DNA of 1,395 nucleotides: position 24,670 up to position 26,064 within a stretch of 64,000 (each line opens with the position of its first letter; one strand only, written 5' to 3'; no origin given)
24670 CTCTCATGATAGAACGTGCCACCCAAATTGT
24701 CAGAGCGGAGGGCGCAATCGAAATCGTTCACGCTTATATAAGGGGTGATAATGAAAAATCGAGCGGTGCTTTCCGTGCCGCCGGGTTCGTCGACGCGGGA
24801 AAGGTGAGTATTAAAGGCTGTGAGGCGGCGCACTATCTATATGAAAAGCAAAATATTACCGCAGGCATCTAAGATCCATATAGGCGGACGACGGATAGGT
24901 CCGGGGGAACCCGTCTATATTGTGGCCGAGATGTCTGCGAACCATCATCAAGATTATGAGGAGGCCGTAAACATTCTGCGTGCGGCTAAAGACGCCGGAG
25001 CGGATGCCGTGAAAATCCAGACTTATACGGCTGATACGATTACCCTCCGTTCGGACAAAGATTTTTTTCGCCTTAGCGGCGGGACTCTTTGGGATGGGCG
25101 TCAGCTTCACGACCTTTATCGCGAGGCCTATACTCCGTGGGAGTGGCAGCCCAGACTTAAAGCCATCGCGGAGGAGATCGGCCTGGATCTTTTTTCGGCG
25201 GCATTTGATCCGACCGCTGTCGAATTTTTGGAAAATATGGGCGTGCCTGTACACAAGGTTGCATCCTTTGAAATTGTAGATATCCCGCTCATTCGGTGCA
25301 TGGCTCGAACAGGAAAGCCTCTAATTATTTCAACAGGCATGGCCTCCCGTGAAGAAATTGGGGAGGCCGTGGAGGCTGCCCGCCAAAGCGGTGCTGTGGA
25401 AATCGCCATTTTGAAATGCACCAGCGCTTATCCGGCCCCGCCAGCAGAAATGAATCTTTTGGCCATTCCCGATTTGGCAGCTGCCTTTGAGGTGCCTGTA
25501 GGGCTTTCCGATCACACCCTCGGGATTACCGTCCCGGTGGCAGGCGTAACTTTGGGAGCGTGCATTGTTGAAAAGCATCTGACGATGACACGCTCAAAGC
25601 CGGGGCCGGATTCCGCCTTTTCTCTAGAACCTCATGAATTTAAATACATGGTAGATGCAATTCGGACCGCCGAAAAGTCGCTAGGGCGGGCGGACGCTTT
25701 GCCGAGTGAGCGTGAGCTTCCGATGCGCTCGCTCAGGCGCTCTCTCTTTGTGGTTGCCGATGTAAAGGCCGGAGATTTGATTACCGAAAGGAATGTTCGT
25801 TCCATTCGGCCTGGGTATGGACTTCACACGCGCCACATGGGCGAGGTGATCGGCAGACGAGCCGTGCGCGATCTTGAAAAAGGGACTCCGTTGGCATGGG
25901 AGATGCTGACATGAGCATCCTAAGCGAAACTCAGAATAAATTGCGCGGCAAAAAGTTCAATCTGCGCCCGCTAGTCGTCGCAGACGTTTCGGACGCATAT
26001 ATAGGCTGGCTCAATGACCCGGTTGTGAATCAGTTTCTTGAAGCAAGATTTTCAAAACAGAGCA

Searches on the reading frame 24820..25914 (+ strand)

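Call 10: search_protein_families(library=pfam, proteins=[window:24820-25914:+], max_evalue=0.0001)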
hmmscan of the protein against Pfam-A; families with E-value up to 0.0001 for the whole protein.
window:24820-25914:+ (364 aa): 2 families
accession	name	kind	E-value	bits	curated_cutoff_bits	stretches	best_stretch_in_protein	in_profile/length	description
PF03102.20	NeuB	-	2.5e-85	286.2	22.1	1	53-291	2-239/241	NeuB family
PF08666.17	SAF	-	2.3e-14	54.1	21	1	306-363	1-62/63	SAF domain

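Call 89: search_protein_families(library=ncbifam, proteins=[window:24820-25914:+], max_evalue=0.00001)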
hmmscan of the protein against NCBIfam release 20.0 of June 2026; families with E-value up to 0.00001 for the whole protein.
window:24820-25914:+ (364 aa): 2 families
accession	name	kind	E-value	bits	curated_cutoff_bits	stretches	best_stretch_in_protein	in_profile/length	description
TIGR03586.1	PseI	equivalog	6e-137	456.2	340.25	1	32-358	2-327/327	pseudaminic acid synthase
TIGR03569.1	NeuB_NnaB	equivalog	2.8e-88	296.1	399.65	1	32-356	1-327/329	N-acetylneuraminate synthase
